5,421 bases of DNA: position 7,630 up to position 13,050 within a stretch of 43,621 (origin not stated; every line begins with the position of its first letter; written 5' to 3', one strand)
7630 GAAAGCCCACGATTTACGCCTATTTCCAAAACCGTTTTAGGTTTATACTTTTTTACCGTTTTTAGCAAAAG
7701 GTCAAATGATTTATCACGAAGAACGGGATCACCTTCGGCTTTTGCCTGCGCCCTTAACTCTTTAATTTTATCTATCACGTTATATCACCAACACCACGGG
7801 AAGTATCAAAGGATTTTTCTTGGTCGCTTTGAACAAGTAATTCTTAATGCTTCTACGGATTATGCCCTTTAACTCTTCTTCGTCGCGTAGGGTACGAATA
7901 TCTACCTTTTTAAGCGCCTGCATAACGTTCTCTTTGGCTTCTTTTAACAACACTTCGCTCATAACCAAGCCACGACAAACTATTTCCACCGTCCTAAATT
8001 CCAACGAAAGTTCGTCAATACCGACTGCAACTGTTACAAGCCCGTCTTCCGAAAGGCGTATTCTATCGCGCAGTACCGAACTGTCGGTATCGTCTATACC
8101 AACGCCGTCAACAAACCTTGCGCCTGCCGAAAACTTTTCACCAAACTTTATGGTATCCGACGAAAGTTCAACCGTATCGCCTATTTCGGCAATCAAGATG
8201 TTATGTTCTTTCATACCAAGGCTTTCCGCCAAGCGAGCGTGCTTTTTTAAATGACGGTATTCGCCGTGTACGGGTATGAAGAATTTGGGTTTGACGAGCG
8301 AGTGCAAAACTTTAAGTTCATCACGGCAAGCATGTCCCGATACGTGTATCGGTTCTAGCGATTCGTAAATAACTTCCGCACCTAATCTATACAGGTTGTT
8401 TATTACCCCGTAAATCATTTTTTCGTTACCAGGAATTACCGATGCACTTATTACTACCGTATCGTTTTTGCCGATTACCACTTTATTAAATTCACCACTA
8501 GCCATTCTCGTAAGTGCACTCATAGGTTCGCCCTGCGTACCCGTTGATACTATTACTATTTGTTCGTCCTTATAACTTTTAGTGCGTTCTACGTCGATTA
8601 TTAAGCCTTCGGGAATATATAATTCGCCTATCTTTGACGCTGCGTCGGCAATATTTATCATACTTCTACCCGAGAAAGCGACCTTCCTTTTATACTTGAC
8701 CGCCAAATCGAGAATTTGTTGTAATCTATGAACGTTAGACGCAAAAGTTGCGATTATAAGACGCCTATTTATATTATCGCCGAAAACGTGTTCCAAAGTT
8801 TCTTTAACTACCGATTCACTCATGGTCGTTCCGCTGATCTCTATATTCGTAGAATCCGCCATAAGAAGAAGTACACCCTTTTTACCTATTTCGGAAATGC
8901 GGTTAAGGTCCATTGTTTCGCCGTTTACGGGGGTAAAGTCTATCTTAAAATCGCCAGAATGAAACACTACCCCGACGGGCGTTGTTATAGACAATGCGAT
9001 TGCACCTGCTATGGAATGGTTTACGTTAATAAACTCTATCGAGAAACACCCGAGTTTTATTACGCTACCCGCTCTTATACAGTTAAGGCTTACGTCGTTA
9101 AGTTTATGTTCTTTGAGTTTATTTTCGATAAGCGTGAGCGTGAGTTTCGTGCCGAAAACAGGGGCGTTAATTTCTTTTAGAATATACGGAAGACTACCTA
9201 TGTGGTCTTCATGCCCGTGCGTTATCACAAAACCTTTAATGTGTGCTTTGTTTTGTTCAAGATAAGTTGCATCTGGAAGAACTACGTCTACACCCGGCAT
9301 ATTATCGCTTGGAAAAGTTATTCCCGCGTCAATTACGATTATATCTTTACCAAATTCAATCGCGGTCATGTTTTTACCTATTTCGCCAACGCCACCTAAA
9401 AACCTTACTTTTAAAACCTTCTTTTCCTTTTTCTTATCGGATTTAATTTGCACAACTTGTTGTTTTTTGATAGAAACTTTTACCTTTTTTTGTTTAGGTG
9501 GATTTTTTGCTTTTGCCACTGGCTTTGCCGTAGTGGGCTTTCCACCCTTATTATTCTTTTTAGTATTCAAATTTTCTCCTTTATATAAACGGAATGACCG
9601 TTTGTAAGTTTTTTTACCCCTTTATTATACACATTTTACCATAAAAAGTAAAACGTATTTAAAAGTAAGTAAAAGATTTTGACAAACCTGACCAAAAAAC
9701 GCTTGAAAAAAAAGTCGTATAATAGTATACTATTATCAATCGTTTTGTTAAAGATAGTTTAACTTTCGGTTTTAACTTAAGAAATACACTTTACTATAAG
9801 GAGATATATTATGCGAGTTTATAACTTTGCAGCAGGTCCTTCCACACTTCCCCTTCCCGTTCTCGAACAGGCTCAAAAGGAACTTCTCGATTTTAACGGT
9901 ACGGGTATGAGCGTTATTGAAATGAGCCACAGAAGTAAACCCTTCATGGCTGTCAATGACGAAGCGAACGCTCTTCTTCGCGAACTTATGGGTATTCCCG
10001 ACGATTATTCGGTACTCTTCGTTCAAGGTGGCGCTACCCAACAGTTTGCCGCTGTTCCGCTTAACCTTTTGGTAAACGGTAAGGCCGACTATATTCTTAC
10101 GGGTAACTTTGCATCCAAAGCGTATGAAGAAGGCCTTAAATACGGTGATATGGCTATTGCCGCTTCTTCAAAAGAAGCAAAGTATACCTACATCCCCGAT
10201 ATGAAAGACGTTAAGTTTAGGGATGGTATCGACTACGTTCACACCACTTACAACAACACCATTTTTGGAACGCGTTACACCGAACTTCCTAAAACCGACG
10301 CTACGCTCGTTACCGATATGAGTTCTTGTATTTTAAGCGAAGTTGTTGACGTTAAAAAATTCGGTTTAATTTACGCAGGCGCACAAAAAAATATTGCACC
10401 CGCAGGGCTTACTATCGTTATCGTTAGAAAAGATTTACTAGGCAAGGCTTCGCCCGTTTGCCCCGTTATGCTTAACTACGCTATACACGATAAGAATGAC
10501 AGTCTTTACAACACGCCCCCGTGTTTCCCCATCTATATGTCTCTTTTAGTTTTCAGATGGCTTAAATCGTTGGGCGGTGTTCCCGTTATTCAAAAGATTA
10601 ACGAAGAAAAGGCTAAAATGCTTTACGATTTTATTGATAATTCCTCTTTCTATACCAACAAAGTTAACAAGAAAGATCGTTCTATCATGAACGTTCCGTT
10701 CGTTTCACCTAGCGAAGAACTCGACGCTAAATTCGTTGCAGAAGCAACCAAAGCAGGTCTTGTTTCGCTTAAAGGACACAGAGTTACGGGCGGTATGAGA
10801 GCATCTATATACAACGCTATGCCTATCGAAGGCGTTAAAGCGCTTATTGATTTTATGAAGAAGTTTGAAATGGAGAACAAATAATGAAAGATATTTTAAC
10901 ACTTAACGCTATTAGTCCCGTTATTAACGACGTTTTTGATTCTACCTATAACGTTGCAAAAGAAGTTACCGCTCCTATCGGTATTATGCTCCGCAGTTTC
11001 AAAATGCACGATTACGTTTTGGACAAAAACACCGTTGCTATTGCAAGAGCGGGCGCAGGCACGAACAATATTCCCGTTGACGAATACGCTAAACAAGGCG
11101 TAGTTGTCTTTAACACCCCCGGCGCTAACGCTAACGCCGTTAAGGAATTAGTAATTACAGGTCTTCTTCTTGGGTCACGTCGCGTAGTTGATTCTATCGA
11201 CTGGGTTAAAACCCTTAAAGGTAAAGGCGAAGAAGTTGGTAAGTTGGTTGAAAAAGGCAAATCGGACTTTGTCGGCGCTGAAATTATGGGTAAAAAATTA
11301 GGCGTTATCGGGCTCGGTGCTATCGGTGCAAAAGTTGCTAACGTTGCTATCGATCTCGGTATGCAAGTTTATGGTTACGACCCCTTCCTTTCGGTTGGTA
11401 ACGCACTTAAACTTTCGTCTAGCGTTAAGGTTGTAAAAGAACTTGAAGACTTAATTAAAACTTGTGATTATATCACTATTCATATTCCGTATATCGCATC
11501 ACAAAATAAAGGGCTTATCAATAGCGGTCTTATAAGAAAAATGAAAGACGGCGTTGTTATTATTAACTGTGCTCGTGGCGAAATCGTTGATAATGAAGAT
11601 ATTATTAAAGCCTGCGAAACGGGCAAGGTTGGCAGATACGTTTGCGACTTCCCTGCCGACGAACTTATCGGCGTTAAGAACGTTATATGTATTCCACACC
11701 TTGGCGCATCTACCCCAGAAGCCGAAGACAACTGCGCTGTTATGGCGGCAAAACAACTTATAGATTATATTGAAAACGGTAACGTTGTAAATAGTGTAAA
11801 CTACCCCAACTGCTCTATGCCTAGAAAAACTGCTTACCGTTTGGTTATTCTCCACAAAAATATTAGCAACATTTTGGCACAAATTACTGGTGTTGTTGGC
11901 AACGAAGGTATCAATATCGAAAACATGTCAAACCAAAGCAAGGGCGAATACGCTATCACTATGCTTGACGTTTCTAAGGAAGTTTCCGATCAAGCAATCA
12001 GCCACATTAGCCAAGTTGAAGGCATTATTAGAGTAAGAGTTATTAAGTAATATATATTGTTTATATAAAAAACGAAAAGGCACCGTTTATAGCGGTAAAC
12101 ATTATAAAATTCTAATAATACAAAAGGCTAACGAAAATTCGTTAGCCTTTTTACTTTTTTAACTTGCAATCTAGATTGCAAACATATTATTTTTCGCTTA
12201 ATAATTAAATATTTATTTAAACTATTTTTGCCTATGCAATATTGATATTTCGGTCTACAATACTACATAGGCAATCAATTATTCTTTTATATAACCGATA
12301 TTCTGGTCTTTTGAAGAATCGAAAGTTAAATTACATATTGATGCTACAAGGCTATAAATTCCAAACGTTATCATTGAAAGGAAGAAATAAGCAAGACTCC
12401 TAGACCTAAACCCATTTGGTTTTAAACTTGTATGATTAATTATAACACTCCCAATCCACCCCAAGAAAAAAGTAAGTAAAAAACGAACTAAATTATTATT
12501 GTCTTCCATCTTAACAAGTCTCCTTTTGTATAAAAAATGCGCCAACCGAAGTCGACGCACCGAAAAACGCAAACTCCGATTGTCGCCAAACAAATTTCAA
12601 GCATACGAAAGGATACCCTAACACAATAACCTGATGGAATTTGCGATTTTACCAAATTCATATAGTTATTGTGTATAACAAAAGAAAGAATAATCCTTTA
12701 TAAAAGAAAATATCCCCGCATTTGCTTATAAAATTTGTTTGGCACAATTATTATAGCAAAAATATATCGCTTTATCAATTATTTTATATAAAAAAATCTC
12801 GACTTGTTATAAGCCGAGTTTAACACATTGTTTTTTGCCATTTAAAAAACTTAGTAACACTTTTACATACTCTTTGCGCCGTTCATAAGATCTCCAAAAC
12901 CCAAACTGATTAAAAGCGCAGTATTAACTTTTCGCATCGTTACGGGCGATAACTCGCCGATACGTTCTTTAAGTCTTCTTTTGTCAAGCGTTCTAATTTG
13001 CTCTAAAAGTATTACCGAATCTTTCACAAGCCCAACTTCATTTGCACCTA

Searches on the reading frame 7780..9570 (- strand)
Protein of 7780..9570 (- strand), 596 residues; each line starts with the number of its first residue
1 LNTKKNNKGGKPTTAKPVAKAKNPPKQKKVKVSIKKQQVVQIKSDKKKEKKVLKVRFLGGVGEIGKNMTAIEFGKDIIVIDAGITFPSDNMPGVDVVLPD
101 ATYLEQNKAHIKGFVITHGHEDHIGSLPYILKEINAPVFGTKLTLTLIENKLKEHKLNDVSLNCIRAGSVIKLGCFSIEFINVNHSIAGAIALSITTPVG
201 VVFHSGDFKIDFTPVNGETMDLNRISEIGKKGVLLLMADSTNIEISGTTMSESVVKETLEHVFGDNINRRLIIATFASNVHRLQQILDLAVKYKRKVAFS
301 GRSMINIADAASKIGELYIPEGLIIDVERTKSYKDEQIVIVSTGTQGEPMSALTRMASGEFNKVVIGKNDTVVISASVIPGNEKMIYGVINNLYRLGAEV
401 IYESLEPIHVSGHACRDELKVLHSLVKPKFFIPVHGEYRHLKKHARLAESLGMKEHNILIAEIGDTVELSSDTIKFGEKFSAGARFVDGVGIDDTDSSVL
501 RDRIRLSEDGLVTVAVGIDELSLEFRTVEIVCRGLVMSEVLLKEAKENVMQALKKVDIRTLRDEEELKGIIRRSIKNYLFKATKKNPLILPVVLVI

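Call 10: search_protein_families(library=pfam, proteins=[window:7780-9570:-])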
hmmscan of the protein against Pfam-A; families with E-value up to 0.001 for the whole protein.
window:7780-9570:- (596 aa): 5 families
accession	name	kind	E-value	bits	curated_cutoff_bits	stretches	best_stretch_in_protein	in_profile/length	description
PF22505.1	RNase_J_b_CASP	-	5.8e-48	162.3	27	1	269-393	2-126/126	Ribonuclease J, beta-CASP domain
PF17770.6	RNase_J_C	-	1.4e-21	77.8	23.8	1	499-594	1-100/102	Ribonuclease J C-terminal domain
PF07521.17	RMMBL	-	2.2e-11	44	21.6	1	403-454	7-58/63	Zn-dependent metallo-hydrolase RNA specificity domain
PF00753.33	Lactamase_B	-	2.5e-10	41.1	22.7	1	65-180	5-124/196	Metallo-beta-lactamase superfamily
PF12706.13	Lactamase_B_2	-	2.9e-07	30.7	27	1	101-209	22-144/200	Beta-lactamase superfamily domain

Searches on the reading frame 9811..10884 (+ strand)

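Call 10: search_protein_families(library=pfam, proteins=[window:9811-10884:+])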
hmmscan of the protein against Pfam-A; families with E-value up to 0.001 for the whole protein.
window:9811-10884:+ (357 aa): 1 family
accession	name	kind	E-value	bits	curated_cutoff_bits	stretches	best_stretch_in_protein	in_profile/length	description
PF00266.25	Aminotran_5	-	4.4e-43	148.1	21.5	1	3-345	1-371/371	Aminotransferase class-V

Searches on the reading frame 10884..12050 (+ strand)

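Call 10: search_protein_families(library=pfam, proteins=[window:10884-12050:+])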
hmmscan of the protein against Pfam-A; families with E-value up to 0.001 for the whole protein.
window:10884-12050:+ (388 aa): 6 families
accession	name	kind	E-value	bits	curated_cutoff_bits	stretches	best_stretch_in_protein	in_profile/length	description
PF02826.25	2-Hacid_dh_C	-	1.2e-36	126.1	25.1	1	118-274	23-178/178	D-isomer specific 2-hydroxyacid dehydrogenase, NAD binding domain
PF00389.36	2-Hacid_dh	-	3.6e-16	59.5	24.6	1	31-306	40-134/134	D-isomer specific 2-hydroxyacid dehydrogenase, catalytic domain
PF03446.21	NAD_binding_2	-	1.2e-09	38.9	21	1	138-246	1-109/161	NAD binding domain of 6-phosphogluconate dehydrogenase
PF01262.27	AlaDh_PNT_C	-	4.2e-05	23.5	23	1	138-230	30-129/214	Alanine dehydrogenase/PNT, C-terminal domain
PF22629.2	ACT_AHAS_ss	-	0.00022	21.7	27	1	320-383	1-67/67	AHAS small subunit-like ACT domain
PF01842.31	ACT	-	0.00051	20.2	27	1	320-379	3-65/66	ACT domain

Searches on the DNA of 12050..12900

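Call 80: search_rna_families(source=window, start=12050, end=12900, threshold=evalue, max_evalue=1)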
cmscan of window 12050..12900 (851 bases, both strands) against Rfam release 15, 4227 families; matches with E-value up to 1: 5.
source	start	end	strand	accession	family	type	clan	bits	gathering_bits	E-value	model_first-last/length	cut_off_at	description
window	12094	12149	+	RF02844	RefA9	Gene; antisense;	-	30.4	49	0.016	1-64/64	no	Enterococcus sRNA A9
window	12228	12274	-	RF04206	MIR9555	Gene; miRNA;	-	21.2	119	0.53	1-137/137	no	MIR9555 microRNA precursor family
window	12224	12278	+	RF00452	MIR172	Gene; miRNA;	-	18.3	70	0.48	1-114/114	no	mir-172 microRNA precursor family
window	12107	12193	-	RF03533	SQ1002_RNA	Gene; sRNA;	-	16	128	0.78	38-118/237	no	Clostridioides difficile sRNA SQ1002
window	12122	12151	+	RF00084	CsrC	Gene; sRNA;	CL00106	12.9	61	0.22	212-241/255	no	CsrC RNA family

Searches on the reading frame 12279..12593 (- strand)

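Call 79: search_protein_families(library=pfam, proteins=[window:12279-12593:-], max_evalue=0.1)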
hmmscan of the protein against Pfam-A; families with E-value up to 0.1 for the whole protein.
window:12279-12593:- (104 aa): 2 families
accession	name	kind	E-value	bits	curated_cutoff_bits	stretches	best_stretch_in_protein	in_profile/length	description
PF14018.11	DUF4234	-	0.00024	21.6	25.3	1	67-83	4-20/70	Domain of unknown function (DUF4234)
PF05620.16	TMEM208_SND2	-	0.0049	17.1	22.9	1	29-95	10-76/167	SRP-independent targeting protein 2/TMEM208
